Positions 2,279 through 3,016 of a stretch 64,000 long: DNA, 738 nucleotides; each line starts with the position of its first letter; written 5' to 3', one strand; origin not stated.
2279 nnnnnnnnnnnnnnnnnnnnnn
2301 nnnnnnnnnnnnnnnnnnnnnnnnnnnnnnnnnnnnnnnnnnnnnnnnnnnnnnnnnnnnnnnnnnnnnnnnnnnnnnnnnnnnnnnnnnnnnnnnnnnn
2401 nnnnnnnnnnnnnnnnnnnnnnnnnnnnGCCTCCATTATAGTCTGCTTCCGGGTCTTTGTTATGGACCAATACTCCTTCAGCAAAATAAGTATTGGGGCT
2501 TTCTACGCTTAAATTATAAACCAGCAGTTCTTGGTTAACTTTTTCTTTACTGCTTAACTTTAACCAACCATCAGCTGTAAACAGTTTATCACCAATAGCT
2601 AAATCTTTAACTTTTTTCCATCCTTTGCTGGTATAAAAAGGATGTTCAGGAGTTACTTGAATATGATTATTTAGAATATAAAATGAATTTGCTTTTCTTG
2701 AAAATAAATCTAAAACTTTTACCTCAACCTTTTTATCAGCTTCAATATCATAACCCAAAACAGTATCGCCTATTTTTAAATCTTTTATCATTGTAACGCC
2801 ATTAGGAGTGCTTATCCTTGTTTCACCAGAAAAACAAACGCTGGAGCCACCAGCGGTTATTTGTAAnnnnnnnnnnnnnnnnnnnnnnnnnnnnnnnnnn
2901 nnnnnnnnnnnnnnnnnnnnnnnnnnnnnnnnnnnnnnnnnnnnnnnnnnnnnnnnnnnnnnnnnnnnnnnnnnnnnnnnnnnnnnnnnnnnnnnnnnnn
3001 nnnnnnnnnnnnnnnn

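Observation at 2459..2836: Bacterial intein-like (BIL/Hint) domain embedded near the C-terminus of a secreted surface protein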

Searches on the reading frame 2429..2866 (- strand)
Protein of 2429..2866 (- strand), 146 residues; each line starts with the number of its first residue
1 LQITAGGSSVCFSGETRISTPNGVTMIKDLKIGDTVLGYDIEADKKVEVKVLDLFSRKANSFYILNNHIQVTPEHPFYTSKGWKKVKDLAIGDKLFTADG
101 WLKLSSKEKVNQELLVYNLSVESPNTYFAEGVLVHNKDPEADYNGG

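Call 10: find_homologous_proteins(query=window:2438-2857:-, max_evalue=0.001)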
Query seq(140 aa) (140 aa): 1 proteins with E <= 0.001 among 12 candidates.
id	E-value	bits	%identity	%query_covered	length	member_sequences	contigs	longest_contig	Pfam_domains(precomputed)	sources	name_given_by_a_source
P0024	4.0e-9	54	47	50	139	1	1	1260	-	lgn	-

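Call 18: search_protein_representatives(protein=window:2459-2836:-)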
Query: 126 residues. Proteins with E-value up to 0.001 (for the whole library): 14966; up to 1e-10: 2158; up to 1e-30: 77. The best 150 are listed.
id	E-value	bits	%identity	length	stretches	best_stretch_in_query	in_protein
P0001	4.4e-77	272.2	100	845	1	1-126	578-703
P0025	1.4e-62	225.4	36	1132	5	1-126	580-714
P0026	3.4e-56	204.8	36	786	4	1-126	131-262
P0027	3.7e-55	201.4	37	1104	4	1-126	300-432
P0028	1.0e-51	190.3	42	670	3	1-126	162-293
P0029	3.6e-51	188.5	38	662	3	1-126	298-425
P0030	2.0e-50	186.1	34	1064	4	1-126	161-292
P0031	8.9e-50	184.0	37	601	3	1-126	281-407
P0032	5.6e-49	181.5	40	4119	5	1-126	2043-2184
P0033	9.8e-47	174.2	35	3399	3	1-126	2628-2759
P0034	1.9e-45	170.1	40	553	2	1-126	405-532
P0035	5.3e-45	168.6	34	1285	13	74-126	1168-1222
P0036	1.3e-44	167.3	34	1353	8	1-126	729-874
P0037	4.2e-43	162.5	39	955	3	1-126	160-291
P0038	4.5e-42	159.1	38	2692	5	1-117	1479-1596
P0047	5.0e-40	152.6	36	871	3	1-126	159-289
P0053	1.4e-38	147.8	56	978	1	2-126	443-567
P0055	2.9e-38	146.9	54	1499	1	1-126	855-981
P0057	9.4e-38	145.2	58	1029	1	1-126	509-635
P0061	9.4e-37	142.0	55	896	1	1-126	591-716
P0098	2.0e-31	124.8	47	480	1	1-126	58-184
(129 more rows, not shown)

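Call 44: search_protein_families(library=pfam, proteins=[P0037, P0047, P0025, P0028, P0031, P0053, P0057, P0061, P0055, P0098], max_evalue=0.001)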
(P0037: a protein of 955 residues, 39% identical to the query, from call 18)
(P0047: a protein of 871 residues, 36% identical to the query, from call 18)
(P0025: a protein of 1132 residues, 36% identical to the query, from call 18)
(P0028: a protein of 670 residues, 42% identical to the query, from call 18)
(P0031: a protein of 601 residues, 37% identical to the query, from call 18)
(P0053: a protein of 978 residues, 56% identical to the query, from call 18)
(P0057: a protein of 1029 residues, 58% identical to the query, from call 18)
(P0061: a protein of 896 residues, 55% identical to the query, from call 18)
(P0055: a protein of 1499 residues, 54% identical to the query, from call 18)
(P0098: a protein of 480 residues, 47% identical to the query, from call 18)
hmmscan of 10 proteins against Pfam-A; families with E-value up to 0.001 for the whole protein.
P0037 (955 aa): 5 families
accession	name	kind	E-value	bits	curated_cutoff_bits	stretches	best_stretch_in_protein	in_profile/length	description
PF07591.16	PT-HINT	-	4.7e-36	124.5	27.7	3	167-292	2-130/137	Pretoxin HINT domain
PF13403.11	Hint_2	-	6e-28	98.5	28.4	3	160-203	2-45/147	Hint domain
PF04280.21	Tim44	-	9.4e-27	94.4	29.6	2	573-716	2-147/147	Tim44-like domain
PF14890.11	Intein_splicing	-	1.7e-17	64.1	35.8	0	209-291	49-155/155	Intein splicing domain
PF01079.26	Hint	-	2e-16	60.7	29.7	2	285-362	4-85/213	Hint module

P0047 (871 aa): 7 families
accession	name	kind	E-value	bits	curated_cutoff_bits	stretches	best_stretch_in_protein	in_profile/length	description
PF07591.16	PT-HINT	-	3.1e-41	141.3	27.7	3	301-428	2-131/137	Pretoxin HINT domain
PF04280.21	Tim44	-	9.5e-31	107.3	29.6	2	715-843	16-146/147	Tim44-like domain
PF01079.26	Hint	-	1.8e-25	90.2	29.7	3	154-227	8-87/213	Hint module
PF14890.11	Intein_splicing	-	1.1e-22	81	35.8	0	51-112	27-94/155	Intein splicing domain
PF13403.11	Hint_2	-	1.5e-18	68.1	28.4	1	294-337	2-45/147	Hint domain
PF17516.8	ProQ_C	-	1.3e-05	24.9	23.3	0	371-398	1-28/51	ProQ C-terminal domain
PF01197.23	Ribosomal_L31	-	0.00011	22.7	27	0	87-101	39-53/65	Ribosomal protein L31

P0025 (1132 aa): 12 families
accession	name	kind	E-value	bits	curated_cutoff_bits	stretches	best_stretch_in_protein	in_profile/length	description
PF07591.16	PT-HINT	-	3e-55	186.7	27.7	5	456-577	9-131/137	Pretoxin HINT domain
PF01079.26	Hint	-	5.7e-42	144.1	29.7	3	573-652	6-89/213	Hint module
PF14890.11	Intein_splicing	-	1.3e-32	113.1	35.8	1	615-714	33-155/155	Intein splicing domain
PF13403.11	Hint_2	-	6.5e-30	104.9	28.4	2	307-342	2-36/147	Hint domain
PF04280.21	Tim44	-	1.3e-25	90.6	29.6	2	787-927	4-146/147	Tim44-like domain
PF14623.11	Vint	-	1.4e-22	80.7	27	0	579-652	1-67/166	Hint-domain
PF05203.21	Hom_end_hint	-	3.2e-12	47.4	32.1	0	580-610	1-31/228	Hom_end-associated Hint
PF17820.7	PDZ_6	-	3.3e-10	40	27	0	247-274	13-39/54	PDZ domain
PF20260.4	PUA_4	-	1e-07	32.4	23.9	0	251-264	15-28/48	RNA methyltransferase PUA domain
PF23835.1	DUF7205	-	6.4e-06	26.4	27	0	250-348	12-106/128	Domain of unknown function (DUF7205)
PF13180.12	PDZ_2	-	0.00028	21.5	27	0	517-536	25-43/80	PDZ domain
PF17816.7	PDZ_4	-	0.00063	20.5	23.1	0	657-675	26-44/114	PDZ domain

P0028 (670 aa): 6 families
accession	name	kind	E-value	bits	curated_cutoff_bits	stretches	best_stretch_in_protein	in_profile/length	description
PF07591.16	PT-HINT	-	2.3e-23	83.4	27.7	3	80-160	55-131/137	Pretoxin HINT domain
PF14890.11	Intein_splicing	-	1.5e-15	57.8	35.8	1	253-293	116-155/155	Intein splicing domain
PF13403.11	Hint_2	-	9.2e-15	55.7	28.4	1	162-194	2-34/147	Hint domain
PF04280.21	Tim44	-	1.9e-06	28.5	29.6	1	541-655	16-130/147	Tim44-like domain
PF14623.11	Vint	-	0.00047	20.4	27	0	162-252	2-89/166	Hint-domain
PF08517.17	AXH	-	0.00056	20.8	33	0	153-189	78-113/116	Ataxin-1 and HBP1 module (AXH)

P0031 (601 aa): 4 families
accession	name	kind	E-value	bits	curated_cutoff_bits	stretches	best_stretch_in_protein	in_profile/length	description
PF07591.16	PT-HINT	-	1.7e-27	96.7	27.7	3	21-142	2-130/137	Pretoxin HINT domain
PF13403.11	Hint_2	-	1e-25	91.3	28.4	3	14-57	2-43/147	Hint domain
PF14890.11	Intein_splicing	-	3.7e-14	53.2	35.8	0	156-233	8-93/155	Intein splicing domain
PF01079.26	Hint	-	2.8e-07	30.8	29.7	0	139-175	8-45/213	Hint module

P0053 (978 aa): 2 families
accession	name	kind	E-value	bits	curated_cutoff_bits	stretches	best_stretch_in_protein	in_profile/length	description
PF07591.16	PT-HINT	-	6e-14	52.9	27.7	1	449-567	2-136/137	Pretoxin HINT domain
PF14890.11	Intein_splicing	-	3.6e-08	33.8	35.8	0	457-527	11-93/155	Intein splicing domain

P0057 (1029 aa): 5 families
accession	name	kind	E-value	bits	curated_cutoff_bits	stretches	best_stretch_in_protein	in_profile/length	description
PF07591.16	PT-HINT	-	2e-17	64.2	27.7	1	516-635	2-136/137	Pretoxin HINT domain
PF14890.11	Intein_splicing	-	1.1e-07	32.3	35.8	0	597-635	117-155/155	Intein splicing domain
PF13403.11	Hint_2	-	1.6e-05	25.7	28.4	1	509-539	2-32/147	Hint domain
PF14623.11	Vint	-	0.00011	22.5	27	1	508-590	1-79/166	Hint-domain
PF01079.26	Hint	-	0.00038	20.5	29.7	1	505-553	9-57/213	Hint module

P0061 (896 aa): 3 families
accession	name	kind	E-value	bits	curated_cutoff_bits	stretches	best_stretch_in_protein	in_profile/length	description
PF07591.16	PT-HINT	-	1.2e-14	55.2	27.7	1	601-716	5-136/137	Pretoxin HINT domain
PF14890.11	Intein_splicing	-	2.9e-05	24.4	35.8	0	607-678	12-95/155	Intein splicing domain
PF13403.11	Hint_2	-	0.00016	22.5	28.4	1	591-624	2-35/147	Hint domain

P0055 (1499 aa): 5 families
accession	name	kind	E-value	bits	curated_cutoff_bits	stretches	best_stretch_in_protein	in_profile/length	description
PF07591.16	PT-HINT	-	7.4e-13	49.4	27.7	1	862-981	2-136/137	Pretoxin HINT domain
PF14890.11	Intein_splicing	-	9.7e-06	25.9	35.8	0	870-939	11-92/155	Intein splicing domain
PF13403.11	Hint_2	-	0.00017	22.4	28.4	0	855-886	2-33/147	Hint domain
PF14623.11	Vint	-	0.00054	20.2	27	1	854-929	1-72/166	Hint-domain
PF01079.26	Hint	-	0.00092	19.3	29.7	0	848-901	6-59/213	Hint module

P0098 (480 aa): 3 families
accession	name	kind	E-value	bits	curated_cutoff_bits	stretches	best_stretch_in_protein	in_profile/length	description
PF07591.16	PT-HINT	-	6e-12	46.4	27.7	1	65-184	2-136/137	Pretoxin HINT domain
PF13884.11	Peptidase_S74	-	1.4e-11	44.9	22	1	258-313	1-57/58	Chaperone of endosialidase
PF14890.11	Intein_splicing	-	1e-05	25.8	35.8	0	74-143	12-93/155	Intein splicing domain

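Call 59: search_dna_similar(query=window:2429-2866:-, collection=phages, mode=protein, max_evalue=0.001, max_rows=25)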
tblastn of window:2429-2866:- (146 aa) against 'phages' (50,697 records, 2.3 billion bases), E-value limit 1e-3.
Records with a match: 74; places in all: 76; records where one place covers at least 80% of the query: 34.
Best place of each record, by identity: <60% 74.
By first word of the organism name: Vibrio 28; Erwinia 25; Salmonella 9; Ruminococcus 3; Bacteriophage 2; Proteus 2; Tetrasphaera 2; Alcaligenes 1; Campylobacter 1; Phage 1.
By host as written in the record: Vibrio lentus 24; Erwinia amylovora 21; - 4; Ruminococcus sp. 3; Vibrio breoganii 2; Erwinia amylovora 1/79 2; Erwinia amylovora strain phiEa100 ATCC 29780 2; Proteus mirabilis 2; and 11 more.
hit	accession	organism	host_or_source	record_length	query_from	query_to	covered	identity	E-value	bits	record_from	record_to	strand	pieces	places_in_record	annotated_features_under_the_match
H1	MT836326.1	Bacteriophage sp.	human fecal samples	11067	8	145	95%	31.0%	3e-8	56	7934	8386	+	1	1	record has no annotation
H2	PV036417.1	Ruminococcus phage NatCom_3870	Ruminococcus sp.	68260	11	138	88%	31.9%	6e-8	56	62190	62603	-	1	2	hypothetical protein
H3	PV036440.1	Ruminococcus phage NatCom_28775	Ruminococcus sp.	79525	11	138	88%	31.9%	6e-8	56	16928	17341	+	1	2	hypothetical protein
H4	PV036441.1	Ruminococcus phage NatCom_29429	Ruminococcus sp.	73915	10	138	88%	30.4%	6e-8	56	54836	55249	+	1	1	hypothetical protein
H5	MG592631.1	Vibrio phage 1.266.O._10N.286.52.F9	Vibrio breoganii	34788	9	136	88%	29.2%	5e-5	47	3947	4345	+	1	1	hint domain protein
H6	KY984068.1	Erwinia phage vB_EamM_Y3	Erwinia amylovora 1/79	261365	11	138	88%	27.3%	4e-6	50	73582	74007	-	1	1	putative tail protein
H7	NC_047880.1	Erwinia phage vB_EamM_Y3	Erwinia amylovora 1/79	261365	11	138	88%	27.3%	4e-6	50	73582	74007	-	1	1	virion structural protein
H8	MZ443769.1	Erwinia phage pEp_SNUABM_52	Erwinia amylovora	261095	11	138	88%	27.3%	7e-6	50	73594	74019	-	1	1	hypothetical protein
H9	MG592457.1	Vibrio phage 1.082.O._10N.261.49.E4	Vibrio breoganii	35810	11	136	86%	27.5%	4e-4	45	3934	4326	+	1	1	coil containing protein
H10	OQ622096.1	Vibrio phage 13VV501A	Vibrio vulnificus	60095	11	136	86%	27.1%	3e-6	51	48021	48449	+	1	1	P-loop containing nucleoside triphosphate hydrolase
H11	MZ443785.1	Erwinia phage pEa_SNUABM_22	Erwinia amylovora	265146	7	138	90%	25.3%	7e-6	50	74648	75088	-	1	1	hypothetical protein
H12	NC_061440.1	Erwinia phage pEa_SNUABM_22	Erwinia amylovora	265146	7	138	90%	25.3%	7e-6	50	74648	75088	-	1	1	virion structural protein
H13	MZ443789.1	Erwinia phage pEa_SNUABM_36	Erwinia amylovora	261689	4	138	92%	24.5%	6e-6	50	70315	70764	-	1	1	hypothetical protein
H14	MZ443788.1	Erwinia phage pEa_SNUABM_35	Erwinia amylovora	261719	4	138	92%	24.5%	6e-6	50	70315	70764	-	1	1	hypothetical protein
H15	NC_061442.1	Erwinia phage pEa_SNUABM_35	Erwinia amylovora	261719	4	138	92%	24.5%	6e-6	50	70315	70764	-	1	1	virion structural protein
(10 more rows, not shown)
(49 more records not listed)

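Call 60: search_dna_similar(query=window:2429-2866:-, collection=plasmids, mode=protein, max_evalue=0.001, max_rows=25)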
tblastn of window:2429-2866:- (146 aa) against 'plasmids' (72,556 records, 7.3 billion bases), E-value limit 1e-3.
Records with a match: 48; places in all: 72; records where one place covers at least 80% of the query: 46.
Best place of each record, by identity: <60% 48.
By first word of the organism name: Streptomyces 11; Rhizobium 9; Paenibacillus 4; Leptospira 4; Oscillatoria 2; Undibacterium 2; Neisseria 2; Nostoc 1; Roseomonas 1; Methylocystis 1; and 11 more.
By predicted mobility (MOB-suite, as given by PLSDB): non-mobilizable 31; mobilizable 11; conjugative 6.
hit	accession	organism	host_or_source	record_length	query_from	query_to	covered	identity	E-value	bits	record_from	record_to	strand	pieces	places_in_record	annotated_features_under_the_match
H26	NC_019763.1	Oscillatoria nigro-viridis PCC 7112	-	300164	11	146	93%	39.6%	9e-18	86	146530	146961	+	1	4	putative Ig domain-containing protein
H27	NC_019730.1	Oscillatoria nigro-viridis PCC 7112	-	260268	11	145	92%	38.6%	3e-16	81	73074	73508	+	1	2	polymorphic toxin-type HINT domain-containing protein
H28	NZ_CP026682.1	Nostoc sp. 'Peltigera membranacea cyanobiont' N6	Lichen thallus,Peltigera membranacea ...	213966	11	138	88%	39.7%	4e-17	84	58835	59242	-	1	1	polymorphic toxin-type HINT domain-containing protein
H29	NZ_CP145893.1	Paenibacillus amylolyticus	whole organism,soil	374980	3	140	95%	32.9%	2e-9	61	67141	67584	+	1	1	polymorphic toxin-type HINT domain-containing protein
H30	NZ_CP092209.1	Leptospira weilii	Homo sapiens,blood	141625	10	141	90%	33.6%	1e-15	79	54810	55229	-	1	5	TIGR04388 family protein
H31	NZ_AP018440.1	Undibacterium sp. KW1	-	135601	1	140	96%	31.6%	4e-6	52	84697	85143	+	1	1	polymorphic toxin-type HINT domain-containing protein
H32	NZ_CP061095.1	Roseomonas marmotae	Marmota himalayana,pure culture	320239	3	141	95%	30.3%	9e-6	51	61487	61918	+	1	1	hypothetical protein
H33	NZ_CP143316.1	Methylocystis iwaonis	cell culture,rice rhizosphere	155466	12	137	86%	33.3%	1e-11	68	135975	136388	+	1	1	PKD domain-containing protein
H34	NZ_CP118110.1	Paenibacillus urinalis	Homo sapiens,blood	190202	11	136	86%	33.3%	3e-9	61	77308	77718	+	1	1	polymorphic toxin-type HINT domain-containing protein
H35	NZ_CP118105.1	Paenibacillus urinalis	Homo sapiens,blood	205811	11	136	86%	33.3%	3e-9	61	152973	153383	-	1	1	polymorphic toxin-type HINT domain-containing protein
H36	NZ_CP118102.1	Paenibacillus urinalis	Homo sapiens,blood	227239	11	136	86%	33.3%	3e-9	61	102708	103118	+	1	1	polymorphic toxin-type HINT domain-containing protein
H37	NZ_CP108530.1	Streptomyces sp. NBC_01224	-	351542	12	138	87%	31.9%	1e-7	56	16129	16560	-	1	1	RHS repeat-associated core domain-containing protein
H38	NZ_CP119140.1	Neisseria gonorrhoeae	Homo sapiens,whole organism,blood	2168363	9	139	90%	31.0%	2e-8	58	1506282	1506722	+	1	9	none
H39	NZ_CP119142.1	Neisseria gonorrhoeae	Homo sapiens,whole organism,synovial ...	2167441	9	139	90%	31.0%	1e-7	57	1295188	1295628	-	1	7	none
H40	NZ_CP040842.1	Leptospira weilii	Canis lupus familiaris,urine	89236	10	136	87%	31.9%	6e-14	74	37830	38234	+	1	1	polymorphic toxin-type HINT domain-containing protein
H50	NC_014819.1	Asticcacaulis excentricus CB 48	pond water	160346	9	136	88%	29.6%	7e-8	57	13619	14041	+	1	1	RHS repeat-associated core domain-containing protein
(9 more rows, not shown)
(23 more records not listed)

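Call 61: get_annotated_region(hit=H26, flank=600)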
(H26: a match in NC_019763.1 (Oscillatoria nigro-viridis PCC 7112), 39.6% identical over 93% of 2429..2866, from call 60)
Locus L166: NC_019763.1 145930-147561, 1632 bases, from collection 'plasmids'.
description: Oscillatoria nigro-viridis PCC 7112 plasmid pOSC7112.01, complete sequence
organism: Oscillatoria nigro-viridis PCC 7112 (NCBI taxid 179408)
taxonomy: Bacteria; Cyanobacteriota; Cyanophyceae; Oscillatoriales; Oscillatoriaceae; Oscillatoria; Oscillatoria nigro-viridis; Oscillatoria nigro-viridis PCC 7112
host: -; source: -; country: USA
typing (MOB-suite, as given by PLSDB): conjugative; replicon rep_cluster_1695; relaxase MOBP; mating-pair formation MPF_T
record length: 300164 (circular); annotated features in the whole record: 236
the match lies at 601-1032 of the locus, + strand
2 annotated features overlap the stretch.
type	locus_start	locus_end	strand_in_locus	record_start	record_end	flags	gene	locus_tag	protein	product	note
CDS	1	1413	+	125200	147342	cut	-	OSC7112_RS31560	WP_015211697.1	putative Ig domain-containing protein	-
CDS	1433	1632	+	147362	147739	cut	-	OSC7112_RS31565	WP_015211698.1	hypothetical protein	-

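Call 62: get_annotated_region(hit=H28, flank=600)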
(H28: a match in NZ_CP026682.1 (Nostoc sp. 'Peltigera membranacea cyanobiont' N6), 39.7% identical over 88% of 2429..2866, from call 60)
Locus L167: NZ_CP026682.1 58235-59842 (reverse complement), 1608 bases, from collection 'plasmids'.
description: Nostoc sp. 'Peltigera membranacea cyanobiont' N6 plasmid pNPM1, complete sequence
organism: Nostoc sp. 'Peltigera membranacea cyanobiont' N6 (NCBI taxid 1261031)
taxonomy: Bacteria; Cyanobacteriota; Cyanophyceae; Nostocales; Nostocaceae; Nostoc; Nostoc sp. 'Peltigera membranacea cyanobiont' N6
host: -; source: Lichen thallus,Peltigera membranacea thallus; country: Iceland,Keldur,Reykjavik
typing (MOB-suite, as given by PLSDB): conjugative; relaxase MOBF; mating-pair formation MPF_T
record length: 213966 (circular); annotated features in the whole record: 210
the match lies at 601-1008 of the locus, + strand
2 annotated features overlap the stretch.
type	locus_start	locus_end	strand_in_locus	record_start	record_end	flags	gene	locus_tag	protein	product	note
CDS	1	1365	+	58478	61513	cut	-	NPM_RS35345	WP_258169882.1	polymorphic toxin-type HINT domain-containing protein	-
CDS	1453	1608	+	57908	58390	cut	-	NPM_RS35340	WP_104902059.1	hypothetical protein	-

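Call 63: get_annotated_region(hit=H29, flank=600)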
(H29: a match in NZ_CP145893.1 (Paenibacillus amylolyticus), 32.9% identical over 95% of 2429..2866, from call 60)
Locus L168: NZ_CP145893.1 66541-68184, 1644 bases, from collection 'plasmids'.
description: Paenibacillus amylolyticus strain Y5S-7 plasmid pY5S7-1, complete sequence
organism: Paenibacillus amylolyticus (NCBI taxid 1451)
taxonomy: Bacteria; Bacillota; Bacilli; Bacillales; Paenibacillaceae; Paenibacillus; Paenibacillus amylolyticus
host: -; source: whole organism,soil; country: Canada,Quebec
typing (MOB-suite, as given by PLSDB): non-mobilizable
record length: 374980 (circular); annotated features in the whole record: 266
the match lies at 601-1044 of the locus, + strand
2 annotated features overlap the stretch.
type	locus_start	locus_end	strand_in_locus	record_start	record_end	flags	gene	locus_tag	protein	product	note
CDS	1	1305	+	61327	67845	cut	-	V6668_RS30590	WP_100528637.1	polymorphic toxin-type HINT domain-containing protein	-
CDS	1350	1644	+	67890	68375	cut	-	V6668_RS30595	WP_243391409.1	hypothetical protein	-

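Call 64: get_annotated_region(hit=H30, flank=600)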
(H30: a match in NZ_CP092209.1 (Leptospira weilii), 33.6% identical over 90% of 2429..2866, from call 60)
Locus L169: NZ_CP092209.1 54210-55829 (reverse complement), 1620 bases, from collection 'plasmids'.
description: Leptospira weilii strain FMAS_RT1 plasmid unnamed2, complete sequence
organism: Leptospira weilii (NCBI taxid 28184)
taxonomy: Bacteria; Spirochaetota; Spirochaetia; Leptospirales; Leptospiraceae; Leptospira; Leptospira weilii
host: -; source: Homo sapiens,blood; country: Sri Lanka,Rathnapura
typing (MOB-suite, as given by PLSDB): non-mobilizable
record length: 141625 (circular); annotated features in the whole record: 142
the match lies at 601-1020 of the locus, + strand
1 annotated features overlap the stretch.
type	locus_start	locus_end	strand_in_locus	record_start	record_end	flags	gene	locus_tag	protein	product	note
CDS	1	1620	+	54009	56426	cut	-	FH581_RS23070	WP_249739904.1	TIGR04388 family protein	-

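Call 65: get_annotated_region(hit=H37, flank=600)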
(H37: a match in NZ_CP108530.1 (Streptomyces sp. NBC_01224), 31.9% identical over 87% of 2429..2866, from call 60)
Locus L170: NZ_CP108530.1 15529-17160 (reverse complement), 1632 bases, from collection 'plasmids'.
description: Streptomyces sp. NBC_01224 plasmid unnamed1, complete sequence
organism: Streptomyces sp. NBC_01224 (NCBI taxid 2903783)
taxonomy: Bacteria; Actinomycetota; Actinomycetes; Kitasatosporales; Streptomycetaceae; Streptomyces; Streptomyces sp. NBC 01224
host: -; source: -; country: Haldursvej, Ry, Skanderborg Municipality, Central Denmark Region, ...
typing (MOB-suite, as given by PLSDB): non-mobilizable; replicon rep_cluster_1910
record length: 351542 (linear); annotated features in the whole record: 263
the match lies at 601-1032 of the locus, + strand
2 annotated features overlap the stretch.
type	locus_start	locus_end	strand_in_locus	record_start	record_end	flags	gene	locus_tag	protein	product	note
CDS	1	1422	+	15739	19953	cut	-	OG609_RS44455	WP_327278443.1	RHS repeat-associated core domain-containing protein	-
CDS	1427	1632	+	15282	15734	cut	-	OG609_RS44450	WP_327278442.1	SUKH-3 domain-containing protein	-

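Call 66: get_annotated_region(hit=H38, flank=600)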
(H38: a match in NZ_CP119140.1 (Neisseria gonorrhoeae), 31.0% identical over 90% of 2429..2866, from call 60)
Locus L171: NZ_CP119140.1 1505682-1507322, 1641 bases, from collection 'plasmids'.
description: Neisseria gonorrhoeae strain 2022NG-0076 plasmid p2022NG-0076_1, complete sequence
organism: Neisseria gonorrhoeae (NCBI taxid 485)
taxonomy: Bacteria; Pseudomonadota; Betaproteobacteria; Neisseriales; Neisseriaceae; Neisseria; Neisseria gonorrhoeae
host: -; source: Homo sapiens,whole organism,blood; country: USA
typing (MOB-suite, as given by PLSDB): non-mobilizable
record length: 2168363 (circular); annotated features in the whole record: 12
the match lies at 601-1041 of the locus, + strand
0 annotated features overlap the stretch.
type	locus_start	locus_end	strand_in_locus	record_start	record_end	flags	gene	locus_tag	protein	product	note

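Call 67: get_annotated_region(hit=H50, flank=600)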
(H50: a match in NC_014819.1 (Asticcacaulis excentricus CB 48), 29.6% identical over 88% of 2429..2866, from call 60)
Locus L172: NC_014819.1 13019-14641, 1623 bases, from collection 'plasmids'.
description: Asticcacaulis excentricus CB 48 plasmid pASTEX02, complete sequence
organism: Asticcacaulis excentricus CB 48 (NCBI taxid 573065)
taxonomy: Bacteria; Pseudomonadota; Alphaproteobacteria; Caulobacterales; Caulobacteraceae; Asticcacaulis; Asticcacaulis excentricus; Asticcacaulis excentricus CB 48
host: -; source: pond water; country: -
typing (MOB-suite, as given by PLSDB): conjugative; replicon rep_cluster_535; relaxase MOBF; mating-pair formation MPF_F
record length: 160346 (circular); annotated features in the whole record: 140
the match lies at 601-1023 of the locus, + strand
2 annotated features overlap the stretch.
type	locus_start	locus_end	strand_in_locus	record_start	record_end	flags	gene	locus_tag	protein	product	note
CDS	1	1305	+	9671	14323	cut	-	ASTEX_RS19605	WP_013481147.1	RHS repeat-associated core domain-containing protein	-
CDS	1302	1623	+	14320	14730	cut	-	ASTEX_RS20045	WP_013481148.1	hypothetical protein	-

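Call 68: get_annotated_region(hit=H2, flank=600)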
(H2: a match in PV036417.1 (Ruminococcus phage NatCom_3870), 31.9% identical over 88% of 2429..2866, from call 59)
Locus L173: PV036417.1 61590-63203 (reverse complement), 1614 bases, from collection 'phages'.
description: Ruminococcus phage NatCom_3870, complete genome.
organism: Ruminococcus phage NatCom_3870 (NCBI taxid 3403541)
taxonomy: Viruses; Duplodnaviria; Heunggongvirae; Uroviricota; Caudoviricetes; Ca. Heliusvirales
host: Ruminococcus sp.; source: human feces; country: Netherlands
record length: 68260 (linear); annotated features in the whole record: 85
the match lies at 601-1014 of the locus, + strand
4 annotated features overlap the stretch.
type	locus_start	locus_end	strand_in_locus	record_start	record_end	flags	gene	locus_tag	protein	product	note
CDS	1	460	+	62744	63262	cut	-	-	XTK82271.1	hypothetical protein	-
CDS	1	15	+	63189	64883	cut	-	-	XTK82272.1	hypothetical protein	-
CDS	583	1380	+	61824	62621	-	-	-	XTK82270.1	hypothetical protein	-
CDS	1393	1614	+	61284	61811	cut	-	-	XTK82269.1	hypothetical protein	-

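Call 69: get_annotated_region(hit=H6, flank=600)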
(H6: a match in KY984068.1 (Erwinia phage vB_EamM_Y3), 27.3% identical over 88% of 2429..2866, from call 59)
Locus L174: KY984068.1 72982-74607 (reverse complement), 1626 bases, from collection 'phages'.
description: Erwinia phage vB_EamM_Y3, complete genome.
organism: Erwinia phage vB_EamM_Y3 (NCBI taxid 1983553)
taxonomy: Viruses; Duplodnaviria; Heunggongvirae; Uroviricota; Caudoviricetes; Sasquatchvirus; Sasquatchvirus Y3
host: Erwinia amylovora 1/79; source: Soil of an apple orchard; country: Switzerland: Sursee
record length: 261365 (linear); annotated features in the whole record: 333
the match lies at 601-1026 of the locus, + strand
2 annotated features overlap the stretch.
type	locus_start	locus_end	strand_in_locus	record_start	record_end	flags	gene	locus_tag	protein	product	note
CDS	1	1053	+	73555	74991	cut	-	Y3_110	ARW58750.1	putative tail protein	putative phage tail protein, contains intein domain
CDS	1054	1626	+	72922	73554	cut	-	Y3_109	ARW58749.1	tail fiber protein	-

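Call 70: get_annotated_region(hit=H34, flank=600)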
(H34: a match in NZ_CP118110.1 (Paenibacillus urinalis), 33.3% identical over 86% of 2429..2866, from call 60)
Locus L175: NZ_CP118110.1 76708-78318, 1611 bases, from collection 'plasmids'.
description: Paenibacillus urinalis strain 2022CK-00829 plasmid unnamed2, complete sequence
organism: Paenibacillus urinalis (NCBI taxid 521520)
taxonomy: Bacteria; Bacillota; Bacilli; Bacillales; Paenibacillaceae; Paenibacillus; Paenibacillus urinalis
host: -; source: Homo sapiens,blood; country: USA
typing (MOB-suite, as given by PLSDB): non-mobilizable
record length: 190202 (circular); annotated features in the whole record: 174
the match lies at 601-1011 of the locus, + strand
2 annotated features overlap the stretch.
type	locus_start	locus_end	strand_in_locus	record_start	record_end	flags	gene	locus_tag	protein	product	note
CDS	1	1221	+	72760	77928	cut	-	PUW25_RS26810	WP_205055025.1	polymorphic toxin-type HINT domain-containing protein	-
CDS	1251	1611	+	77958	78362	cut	-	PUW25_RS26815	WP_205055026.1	DUF4279 domain-containing protein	-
